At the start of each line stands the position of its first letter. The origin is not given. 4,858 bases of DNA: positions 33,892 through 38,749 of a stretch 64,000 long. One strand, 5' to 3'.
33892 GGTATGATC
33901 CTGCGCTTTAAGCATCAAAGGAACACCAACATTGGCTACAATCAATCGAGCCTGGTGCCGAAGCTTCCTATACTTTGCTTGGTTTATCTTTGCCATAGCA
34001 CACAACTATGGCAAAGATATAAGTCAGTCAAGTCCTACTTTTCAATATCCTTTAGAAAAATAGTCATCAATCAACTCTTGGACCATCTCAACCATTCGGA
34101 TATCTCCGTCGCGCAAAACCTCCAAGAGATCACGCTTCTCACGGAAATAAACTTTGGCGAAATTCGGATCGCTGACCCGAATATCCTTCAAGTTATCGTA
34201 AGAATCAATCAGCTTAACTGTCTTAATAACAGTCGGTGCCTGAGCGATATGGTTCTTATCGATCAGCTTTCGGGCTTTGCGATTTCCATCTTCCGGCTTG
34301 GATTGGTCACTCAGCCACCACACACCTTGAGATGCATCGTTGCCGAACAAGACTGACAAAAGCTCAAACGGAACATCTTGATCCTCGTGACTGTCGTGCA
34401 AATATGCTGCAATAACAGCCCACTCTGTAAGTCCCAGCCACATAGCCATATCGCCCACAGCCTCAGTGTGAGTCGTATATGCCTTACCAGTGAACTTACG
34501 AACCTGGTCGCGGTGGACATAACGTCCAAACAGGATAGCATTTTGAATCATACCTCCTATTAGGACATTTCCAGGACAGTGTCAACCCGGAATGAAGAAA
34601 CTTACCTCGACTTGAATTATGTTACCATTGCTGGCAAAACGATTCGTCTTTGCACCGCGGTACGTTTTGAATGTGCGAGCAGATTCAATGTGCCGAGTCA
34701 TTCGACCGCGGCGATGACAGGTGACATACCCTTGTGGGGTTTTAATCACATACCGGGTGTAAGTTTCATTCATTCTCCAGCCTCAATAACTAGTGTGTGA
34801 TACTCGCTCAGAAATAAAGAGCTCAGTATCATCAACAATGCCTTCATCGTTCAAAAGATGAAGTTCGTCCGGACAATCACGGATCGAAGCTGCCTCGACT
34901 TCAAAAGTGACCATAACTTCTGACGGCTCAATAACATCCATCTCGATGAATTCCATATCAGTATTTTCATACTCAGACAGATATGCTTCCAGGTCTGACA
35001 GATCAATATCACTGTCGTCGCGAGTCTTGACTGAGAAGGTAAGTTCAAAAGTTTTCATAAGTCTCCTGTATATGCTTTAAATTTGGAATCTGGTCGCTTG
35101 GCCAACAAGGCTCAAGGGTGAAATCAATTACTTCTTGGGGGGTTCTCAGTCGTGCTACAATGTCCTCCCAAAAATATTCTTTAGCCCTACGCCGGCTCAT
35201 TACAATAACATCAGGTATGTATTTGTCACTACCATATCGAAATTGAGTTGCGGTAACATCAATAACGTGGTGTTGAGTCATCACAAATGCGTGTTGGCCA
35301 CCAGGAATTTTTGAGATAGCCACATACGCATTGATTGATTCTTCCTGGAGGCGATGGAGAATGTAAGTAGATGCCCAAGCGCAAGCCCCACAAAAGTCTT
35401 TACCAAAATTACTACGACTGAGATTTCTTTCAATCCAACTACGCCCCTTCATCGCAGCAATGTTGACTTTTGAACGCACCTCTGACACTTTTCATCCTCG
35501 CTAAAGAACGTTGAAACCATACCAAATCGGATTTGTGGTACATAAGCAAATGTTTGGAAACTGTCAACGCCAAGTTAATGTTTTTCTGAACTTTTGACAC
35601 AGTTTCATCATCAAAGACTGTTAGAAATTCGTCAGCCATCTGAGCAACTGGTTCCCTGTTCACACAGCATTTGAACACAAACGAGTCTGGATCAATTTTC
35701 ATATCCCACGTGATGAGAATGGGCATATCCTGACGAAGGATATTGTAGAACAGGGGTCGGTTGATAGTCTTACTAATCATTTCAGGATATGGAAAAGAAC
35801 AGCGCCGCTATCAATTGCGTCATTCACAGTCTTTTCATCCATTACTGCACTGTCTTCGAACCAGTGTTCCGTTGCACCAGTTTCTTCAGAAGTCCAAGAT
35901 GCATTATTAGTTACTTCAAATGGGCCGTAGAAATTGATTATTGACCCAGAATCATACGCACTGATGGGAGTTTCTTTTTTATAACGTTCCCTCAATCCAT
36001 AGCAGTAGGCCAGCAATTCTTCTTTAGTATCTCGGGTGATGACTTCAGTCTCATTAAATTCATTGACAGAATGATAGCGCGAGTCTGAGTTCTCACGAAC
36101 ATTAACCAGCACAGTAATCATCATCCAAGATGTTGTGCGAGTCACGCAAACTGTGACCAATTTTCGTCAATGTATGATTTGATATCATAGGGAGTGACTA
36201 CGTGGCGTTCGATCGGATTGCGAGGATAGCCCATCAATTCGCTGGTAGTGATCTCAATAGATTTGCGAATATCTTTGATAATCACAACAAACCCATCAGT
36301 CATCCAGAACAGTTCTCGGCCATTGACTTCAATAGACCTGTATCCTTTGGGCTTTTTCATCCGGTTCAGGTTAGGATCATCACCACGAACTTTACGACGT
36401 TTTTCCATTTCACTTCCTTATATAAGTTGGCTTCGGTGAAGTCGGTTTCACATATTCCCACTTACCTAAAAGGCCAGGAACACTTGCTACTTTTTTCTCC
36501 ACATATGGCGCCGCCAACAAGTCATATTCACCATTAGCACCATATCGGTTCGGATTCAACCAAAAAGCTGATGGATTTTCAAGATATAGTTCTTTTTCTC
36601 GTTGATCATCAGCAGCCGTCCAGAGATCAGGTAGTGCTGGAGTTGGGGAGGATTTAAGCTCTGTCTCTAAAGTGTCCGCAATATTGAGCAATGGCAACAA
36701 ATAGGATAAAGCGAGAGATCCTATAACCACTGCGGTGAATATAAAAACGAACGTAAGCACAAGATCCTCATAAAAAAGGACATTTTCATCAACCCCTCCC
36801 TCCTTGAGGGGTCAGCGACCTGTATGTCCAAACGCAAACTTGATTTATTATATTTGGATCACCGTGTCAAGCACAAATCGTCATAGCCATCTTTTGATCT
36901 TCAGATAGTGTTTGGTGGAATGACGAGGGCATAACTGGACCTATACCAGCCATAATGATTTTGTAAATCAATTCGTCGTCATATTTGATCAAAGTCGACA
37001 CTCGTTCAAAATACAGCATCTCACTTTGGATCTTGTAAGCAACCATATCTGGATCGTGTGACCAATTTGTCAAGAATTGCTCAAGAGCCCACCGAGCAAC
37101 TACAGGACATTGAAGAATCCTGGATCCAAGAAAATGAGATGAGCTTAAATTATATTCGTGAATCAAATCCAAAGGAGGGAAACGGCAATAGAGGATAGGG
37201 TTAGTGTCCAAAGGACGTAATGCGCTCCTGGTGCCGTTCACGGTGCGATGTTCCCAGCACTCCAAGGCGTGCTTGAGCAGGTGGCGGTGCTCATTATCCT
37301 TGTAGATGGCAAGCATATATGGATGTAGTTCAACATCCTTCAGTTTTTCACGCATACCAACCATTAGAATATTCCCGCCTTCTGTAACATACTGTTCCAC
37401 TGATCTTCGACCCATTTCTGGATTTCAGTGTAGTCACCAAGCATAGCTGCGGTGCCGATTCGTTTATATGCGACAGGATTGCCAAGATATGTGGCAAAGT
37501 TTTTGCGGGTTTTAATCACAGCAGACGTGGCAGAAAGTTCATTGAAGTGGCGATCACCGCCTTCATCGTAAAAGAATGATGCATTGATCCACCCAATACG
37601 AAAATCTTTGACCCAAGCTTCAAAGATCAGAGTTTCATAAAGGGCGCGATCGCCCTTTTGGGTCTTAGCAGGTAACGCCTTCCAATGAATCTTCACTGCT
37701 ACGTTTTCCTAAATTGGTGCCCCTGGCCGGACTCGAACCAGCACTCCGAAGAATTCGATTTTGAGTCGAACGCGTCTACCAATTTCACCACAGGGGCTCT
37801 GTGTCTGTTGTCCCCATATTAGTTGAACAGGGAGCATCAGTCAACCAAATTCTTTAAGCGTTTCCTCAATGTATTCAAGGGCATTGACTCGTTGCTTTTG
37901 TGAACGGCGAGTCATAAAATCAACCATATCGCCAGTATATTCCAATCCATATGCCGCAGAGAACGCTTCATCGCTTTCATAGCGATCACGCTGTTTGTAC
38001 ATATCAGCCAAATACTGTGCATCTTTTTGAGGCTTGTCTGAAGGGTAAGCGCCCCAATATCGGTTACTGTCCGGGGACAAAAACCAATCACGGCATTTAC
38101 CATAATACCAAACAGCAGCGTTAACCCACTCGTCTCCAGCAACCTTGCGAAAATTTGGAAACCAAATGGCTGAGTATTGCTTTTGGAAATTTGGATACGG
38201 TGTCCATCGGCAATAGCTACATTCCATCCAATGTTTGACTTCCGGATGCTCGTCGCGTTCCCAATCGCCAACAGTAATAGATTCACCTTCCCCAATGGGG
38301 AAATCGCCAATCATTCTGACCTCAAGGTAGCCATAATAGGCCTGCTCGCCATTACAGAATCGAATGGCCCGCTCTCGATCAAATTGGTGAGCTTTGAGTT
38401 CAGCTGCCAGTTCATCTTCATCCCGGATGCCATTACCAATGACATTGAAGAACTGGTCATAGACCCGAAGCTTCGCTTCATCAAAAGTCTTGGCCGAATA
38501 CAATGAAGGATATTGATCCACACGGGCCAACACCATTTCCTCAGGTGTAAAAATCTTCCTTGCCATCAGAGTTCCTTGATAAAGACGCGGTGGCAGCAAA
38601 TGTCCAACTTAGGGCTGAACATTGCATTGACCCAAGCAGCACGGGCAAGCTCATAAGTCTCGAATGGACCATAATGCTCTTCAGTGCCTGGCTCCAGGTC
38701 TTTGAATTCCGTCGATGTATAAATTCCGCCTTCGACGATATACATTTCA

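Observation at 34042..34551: Phage-encoded SpoT/Mesh1-like HD hydrolase (small alarmone hydrolase candidate)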

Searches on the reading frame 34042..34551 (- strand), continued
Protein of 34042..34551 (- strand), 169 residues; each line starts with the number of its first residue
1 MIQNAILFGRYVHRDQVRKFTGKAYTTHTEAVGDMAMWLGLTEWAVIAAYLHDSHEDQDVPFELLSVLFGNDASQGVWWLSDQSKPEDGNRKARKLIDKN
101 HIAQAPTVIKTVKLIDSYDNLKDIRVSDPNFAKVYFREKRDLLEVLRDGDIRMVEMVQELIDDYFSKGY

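Call 56: find_encoding_contigs(protein=P0059, flank=5000, max_places=2)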
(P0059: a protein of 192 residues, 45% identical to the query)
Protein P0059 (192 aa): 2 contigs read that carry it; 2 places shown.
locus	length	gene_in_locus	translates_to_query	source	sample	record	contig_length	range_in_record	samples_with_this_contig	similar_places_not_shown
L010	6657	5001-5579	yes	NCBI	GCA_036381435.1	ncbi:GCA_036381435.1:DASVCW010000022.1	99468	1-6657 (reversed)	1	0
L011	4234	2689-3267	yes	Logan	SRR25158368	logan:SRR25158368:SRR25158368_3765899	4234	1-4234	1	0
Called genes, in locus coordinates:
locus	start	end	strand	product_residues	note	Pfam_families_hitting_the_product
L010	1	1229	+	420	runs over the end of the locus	PF16561:AMPK1_CBM (weak)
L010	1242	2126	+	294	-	-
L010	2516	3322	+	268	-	PF14321:DUF4382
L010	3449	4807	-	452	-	PF00919:UPF0004, PF04055:Radical_SAM, PF01938:TRAM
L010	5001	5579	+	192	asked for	PF13328:HD_4, PF01966:HD (faint)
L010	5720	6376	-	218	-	-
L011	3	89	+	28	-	?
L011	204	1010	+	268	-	PF14321:DUF4382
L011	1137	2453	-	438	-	PF00919:UPF0004, PF04055:Radical_SAM, PF01938:TRAM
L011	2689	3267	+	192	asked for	PF13328:HD_4, PF01966:HD (faint)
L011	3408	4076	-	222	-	-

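Call 57: find_encoding_contigs(protein=P0082, flank=5000, max_places=2)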
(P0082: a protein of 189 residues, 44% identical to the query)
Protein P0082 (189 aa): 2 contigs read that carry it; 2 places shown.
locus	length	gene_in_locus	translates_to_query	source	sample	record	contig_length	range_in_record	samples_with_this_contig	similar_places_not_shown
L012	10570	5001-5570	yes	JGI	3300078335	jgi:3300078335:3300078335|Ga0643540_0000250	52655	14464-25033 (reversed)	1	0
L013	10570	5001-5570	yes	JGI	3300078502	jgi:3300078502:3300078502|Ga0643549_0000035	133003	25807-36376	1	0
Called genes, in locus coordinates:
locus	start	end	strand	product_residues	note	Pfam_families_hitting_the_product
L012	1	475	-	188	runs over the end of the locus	PF00959:Phage_lysozyme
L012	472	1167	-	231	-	-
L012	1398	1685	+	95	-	-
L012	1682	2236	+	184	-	PF07486:Hydrolase_2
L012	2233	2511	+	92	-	PF10902:WYL_2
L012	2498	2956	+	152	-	-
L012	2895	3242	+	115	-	-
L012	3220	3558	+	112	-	-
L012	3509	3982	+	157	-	PF01242:PTPS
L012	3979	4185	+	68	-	-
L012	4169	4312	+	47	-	-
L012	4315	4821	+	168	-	-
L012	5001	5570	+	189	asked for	PF13328:HD_4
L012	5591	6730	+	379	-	-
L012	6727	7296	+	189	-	-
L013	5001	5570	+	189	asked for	PF13328:HD_4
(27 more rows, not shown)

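Call 58: find_encoding_contigs(protein=P0074, flank=5000, max_places=3)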
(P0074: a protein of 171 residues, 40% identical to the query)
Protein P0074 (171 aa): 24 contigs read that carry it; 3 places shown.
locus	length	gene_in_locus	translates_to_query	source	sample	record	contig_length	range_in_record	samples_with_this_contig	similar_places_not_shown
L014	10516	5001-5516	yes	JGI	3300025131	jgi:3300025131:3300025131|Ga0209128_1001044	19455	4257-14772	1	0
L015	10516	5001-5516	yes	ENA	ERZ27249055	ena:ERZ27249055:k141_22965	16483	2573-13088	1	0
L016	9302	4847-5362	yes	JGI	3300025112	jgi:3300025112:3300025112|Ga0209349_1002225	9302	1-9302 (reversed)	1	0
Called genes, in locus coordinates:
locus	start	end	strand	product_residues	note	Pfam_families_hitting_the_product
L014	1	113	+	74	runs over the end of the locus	-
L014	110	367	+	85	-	-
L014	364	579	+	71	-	-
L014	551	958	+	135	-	-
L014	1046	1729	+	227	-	-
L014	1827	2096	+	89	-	PF01541:GIY-YIG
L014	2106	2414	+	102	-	-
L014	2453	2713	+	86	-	-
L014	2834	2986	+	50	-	-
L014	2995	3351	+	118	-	PF00383:dCMP_cyt_deam_1 (weak)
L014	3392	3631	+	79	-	-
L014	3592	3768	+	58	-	-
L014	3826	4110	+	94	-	-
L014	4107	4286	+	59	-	-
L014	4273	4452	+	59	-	-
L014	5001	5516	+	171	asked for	PF13328:HD_4, PF01966:HD (weak)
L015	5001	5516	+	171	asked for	PF13328:HD_4, PF01966:HD (weak)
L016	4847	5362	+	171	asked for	PF13328:HD_4, PF01966:HD (weak)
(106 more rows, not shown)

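Call 66: list_cluster_members(proteins=[window:34045-34551:-])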
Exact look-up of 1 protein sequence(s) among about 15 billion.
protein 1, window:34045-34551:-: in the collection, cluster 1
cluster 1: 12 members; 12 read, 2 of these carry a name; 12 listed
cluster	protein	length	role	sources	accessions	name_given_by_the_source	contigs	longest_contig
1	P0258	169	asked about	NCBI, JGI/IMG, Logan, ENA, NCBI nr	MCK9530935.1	MAG: hypothetical protein M0R77_10325 [Gammaproteobacteria bacterium] | hypothetical protein [Gammaproteobacteria bacterium]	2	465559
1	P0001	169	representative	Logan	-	-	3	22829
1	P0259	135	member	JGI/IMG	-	(p)ppGpp synthase/HD superfamily hydrolase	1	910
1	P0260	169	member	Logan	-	-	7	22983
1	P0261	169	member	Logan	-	-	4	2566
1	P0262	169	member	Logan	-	-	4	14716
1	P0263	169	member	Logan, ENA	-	-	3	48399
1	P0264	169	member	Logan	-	-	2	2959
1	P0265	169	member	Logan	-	-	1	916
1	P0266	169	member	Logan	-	-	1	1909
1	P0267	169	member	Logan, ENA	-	-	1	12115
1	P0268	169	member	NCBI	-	-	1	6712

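Call 85: find_encoding_contigs(protein=P0008, flank=1000, max_places=1)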
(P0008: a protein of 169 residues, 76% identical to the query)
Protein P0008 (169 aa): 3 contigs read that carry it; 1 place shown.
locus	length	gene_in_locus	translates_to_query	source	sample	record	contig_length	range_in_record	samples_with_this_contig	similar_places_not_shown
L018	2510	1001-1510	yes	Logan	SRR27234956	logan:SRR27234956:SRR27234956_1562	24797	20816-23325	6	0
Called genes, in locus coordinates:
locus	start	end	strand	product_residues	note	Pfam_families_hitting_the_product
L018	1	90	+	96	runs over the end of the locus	-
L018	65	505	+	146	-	-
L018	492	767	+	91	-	-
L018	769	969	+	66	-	-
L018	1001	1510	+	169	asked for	PF13328:HD_4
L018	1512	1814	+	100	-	-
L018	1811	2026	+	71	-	PF27659:CHP02642 (weak)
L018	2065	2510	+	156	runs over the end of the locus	PF13395:HNH_4 (weak)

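Call 86: find_encoding_contigs(protein=P0014, flank=1000, max_places=1)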
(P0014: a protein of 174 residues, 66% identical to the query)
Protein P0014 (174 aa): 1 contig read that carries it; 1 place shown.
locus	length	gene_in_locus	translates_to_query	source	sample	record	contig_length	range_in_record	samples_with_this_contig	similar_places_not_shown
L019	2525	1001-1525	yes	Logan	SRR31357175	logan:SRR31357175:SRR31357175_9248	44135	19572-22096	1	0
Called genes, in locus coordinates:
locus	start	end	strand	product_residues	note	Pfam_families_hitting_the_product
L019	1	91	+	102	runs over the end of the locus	-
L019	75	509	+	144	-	-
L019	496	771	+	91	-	-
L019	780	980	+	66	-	-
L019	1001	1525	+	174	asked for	PF13328:HD_4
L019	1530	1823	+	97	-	-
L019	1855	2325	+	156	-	PF01844:HNH (weak), PF13395:HNH_4 (weak), PF14279:HNH_5 (weak)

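Call 87: find_encoding_contigs(protein=P0020, flank=1000, max_places=1)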
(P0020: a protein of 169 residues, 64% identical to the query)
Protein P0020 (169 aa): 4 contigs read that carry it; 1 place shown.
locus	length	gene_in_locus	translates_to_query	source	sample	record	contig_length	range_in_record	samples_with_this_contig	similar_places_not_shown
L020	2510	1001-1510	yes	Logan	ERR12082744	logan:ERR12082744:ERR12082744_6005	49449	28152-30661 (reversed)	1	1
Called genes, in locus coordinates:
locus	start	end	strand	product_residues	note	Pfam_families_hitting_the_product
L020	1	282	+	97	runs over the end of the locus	-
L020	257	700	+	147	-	-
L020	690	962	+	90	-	-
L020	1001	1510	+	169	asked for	PF13328:HD_4, PF01966:HD (weak)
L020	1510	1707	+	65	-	-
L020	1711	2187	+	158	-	-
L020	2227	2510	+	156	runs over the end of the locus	-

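Call 88: find_encoding_contigs(protein=P0016, flank=1000, max_places=1)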
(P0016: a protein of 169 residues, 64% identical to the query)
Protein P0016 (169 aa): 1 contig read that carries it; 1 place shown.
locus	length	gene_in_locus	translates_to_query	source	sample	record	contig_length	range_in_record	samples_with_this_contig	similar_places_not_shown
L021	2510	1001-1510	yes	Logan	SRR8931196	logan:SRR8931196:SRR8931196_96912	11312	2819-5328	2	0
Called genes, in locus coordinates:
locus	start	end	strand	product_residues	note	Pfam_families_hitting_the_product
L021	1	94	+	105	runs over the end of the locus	-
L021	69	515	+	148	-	-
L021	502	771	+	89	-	-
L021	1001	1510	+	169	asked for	PF13328:HD_4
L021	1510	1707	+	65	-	-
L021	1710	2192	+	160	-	-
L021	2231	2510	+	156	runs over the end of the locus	-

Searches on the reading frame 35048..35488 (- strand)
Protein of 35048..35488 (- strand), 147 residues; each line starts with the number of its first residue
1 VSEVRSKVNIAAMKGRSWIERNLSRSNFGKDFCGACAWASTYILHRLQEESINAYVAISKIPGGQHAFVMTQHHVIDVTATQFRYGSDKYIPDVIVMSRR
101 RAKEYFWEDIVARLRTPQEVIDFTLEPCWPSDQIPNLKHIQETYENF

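Call 25: search_protein_families(library=phrogs, proteins=[window:35048-35488:-], max_evalue=0.001)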
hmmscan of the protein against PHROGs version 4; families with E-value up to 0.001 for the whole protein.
window:35048-35488:- (147 aa): 0 families

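Call 52: search_protein_families(library=padloc, proteins=[window:35048-35488:-], max_evalue=0.01)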
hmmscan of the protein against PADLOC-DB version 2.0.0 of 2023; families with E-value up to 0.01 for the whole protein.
window:35048-35488:- (147 aa): 0 families

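Call 55: search_protein_families(library=pfam, proteins=[window:35048-35488:-], max_evalue=0.01)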
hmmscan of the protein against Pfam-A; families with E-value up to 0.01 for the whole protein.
window:35048-35488:- (147 aa): 0 families

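Call 65: find_homologous_proteins(query=window:35048-35488:-)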
Query window:35048-35488:- (147 aa): 10 proteins with E <= 0.001 among 15 candidates.
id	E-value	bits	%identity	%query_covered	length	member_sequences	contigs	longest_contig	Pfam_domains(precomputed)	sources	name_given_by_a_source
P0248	3.8e-96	336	100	100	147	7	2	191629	-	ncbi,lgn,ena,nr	ncbi:MAG: hypothetical protein M0R77_10335 [Gammaproteobacteria bacterium]|nr:hypothetical protein [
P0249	2.0e-69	250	71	100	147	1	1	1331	-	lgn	-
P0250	3.3e-69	249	71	100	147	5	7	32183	-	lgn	-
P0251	7.0e-65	235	69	100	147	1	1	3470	-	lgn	-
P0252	2.3e-64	233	68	98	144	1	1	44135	-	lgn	-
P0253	2.0e-62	227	70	92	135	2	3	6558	-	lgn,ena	-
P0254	4.1e-62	226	66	100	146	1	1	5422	-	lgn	-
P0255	3.5e-57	210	60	100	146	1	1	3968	-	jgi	jgi:hypothetical protein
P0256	2.9e-55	204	60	100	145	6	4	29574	-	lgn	-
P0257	5.9e-52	193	61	100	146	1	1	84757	-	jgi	jgi:hypothetical protein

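Call 72: predict_structure(alignment_id=A3)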
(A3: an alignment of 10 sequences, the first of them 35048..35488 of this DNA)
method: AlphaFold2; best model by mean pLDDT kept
length: 147 residues; sequences in the alignment: 10
mean_pLDDT: 82.2   pTM: 0.81
mean pLDDT of the five models: 82.2, 53.6, 51.1, 49.0, 45.8
residues with pLDDT >= 90: 44; 70-90: 78; 50-70: 22; < 50: 3
segments of 3 or more residues with pLDDT < 50: 145-147
pLDDT, mean of each block of 10 residues (from residue 1): 78 84 70 81 91 94 88 87 62 84 81 95 87 84 62
secondary structure, 60 per line:
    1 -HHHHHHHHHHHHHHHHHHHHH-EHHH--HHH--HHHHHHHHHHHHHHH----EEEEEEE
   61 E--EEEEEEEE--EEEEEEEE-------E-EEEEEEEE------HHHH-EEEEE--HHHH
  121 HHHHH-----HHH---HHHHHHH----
elements in order: H2-22 H35-49 E54-61 E64-71 E74-81 E91-98 H105-108 E110-114 H117-125 H137-143

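Call 74: fold_search(model_id=the predicted structure, library=pdb)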
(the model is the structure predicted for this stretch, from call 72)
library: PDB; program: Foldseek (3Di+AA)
matches with E <= 10: 448; with E <= 0.001: 0
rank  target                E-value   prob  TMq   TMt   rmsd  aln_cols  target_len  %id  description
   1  7v6s_A                6.5e-02  0.72  0.36  0.41   7.8       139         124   12  Crystal structure of bacterial peptidase (released 2022-08-24)
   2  7v6u_B                8.7e-02  0.60  0.33  0.37   6.4       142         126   10  Crystal structure of bacterial peptidase (released 2022-08-24)
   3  7v6t_A                1.0e-01  0.66  0.36  0.40   7.3       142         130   11  Crystal structure of bacterial peptidase (released 2022-08-24)
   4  7v6u_A                1.3e-01  0.51  0.33  0.37   6.4       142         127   10  Crystal structure of bacterial peptidase (released 2022-08-24)
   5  8xud_K                1.4e-01  0.54  0.35  0.37   7.7       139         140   12  Crystal structure of adaptor NlpI in complex with endopeptidase MepS and PDZ-protease Prc (released 2024-06-05)
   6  8xud_I                1.5e-01  0.38  0.32  0.32   7.3       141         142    9  Crystal structure of adaptor NlpI in complex with endopeptidase MepS and PDZ-protease Prc (released 2024-06-05)
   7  8xud_J                2.2e-01  0.44  0.34  0.34   6.0       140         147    8  Crystal structure of adaptor NlpI in complex with endopeptidase MepS and PDZ-protease Prc (released 2024-06-05)
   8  2ebh_X                3.3e-01  0.14  0.23  0.08   8.7       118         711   13  Crystal structures reveal a thiol-protease like catalytic triad in the C-terminal region of Pasteurella multocida toxi (released 2007-03-06)
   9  7enm                  4.0e-01  0.11  0.19  0.24   9.0        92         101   17  Selenomethionine anti-Cas protein (released 2022-04-20)
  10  5nlv                  4.0e-01  0.09  0.18  0.10  12.0       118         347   12  Brag2 Sec7-PH (390-763) (released 2017-09-27)
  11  8xup_J                5.6e-01  0.30  0.36  0.36   6.0       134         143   11  Crystal structure of lipoprotein NlpI in complex with MepS (released 2024-06-05)
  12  5nly_B                5.9e-01  0.06  0.17  0.10  12.3       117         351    9  Brag2 Sec7-PH (390-763), P212121 (released 2017-09-27)
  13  9ba3_F                7.1e-01  0.06  0.20  0.19  13.1       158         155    8  High-resolution crystal structure of the ligand binding domain of the Halomonas titanicae chemoreceptor Htc10 in compl (released 2024-11-20)
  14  4l1p_B                8.4e-01  0.06  0.19  0.21  13.5       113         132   14  Crystal Structure of Human Rtf1 Plus3 domain (released 2013-10-02)
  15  5dob_A                8.4e-01  0.06  0.22  0.16  15.0       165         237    9  Crystal structure of the Human Cytomegalovirus Nuclear Egress Complex (NEC) (released 2015-11-25)
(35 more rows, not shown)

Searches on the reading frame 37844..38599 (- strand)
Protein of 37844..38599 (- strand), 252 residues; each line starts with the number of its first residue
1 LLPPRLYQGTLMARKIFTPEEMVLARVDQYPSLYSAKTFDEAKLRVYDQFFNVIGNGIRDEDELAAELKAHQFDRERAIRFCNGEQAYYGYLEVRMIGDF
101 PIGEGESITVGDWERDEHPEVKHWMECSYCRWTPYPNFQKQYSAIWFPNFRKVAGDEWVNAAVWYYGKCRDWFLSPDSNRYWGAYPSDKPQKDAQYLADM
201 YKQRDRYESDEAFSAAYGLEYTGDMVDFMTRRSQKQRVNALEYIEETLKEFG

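Call 26: search_protein_families(library=phrogs, proteins=[window:37844-38599:-], max_evalue=0.001)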
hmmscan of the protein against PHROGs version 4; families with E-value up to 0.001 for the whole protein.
window:37844-38599:- (252 aa): 1 family
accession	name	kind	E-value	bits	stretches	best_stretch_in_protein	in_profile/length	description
phrog_33592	-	unknown function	8.3e-19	68.5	1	131-249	424-543/553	-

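Call 55: search_protein_families(library=pfam, proteins=[window:37844-38599:-], max_evalue=0.01)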
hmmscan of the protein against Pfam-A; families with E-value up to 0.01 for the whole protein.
window:37844-38599:- (252 aa): 0 families
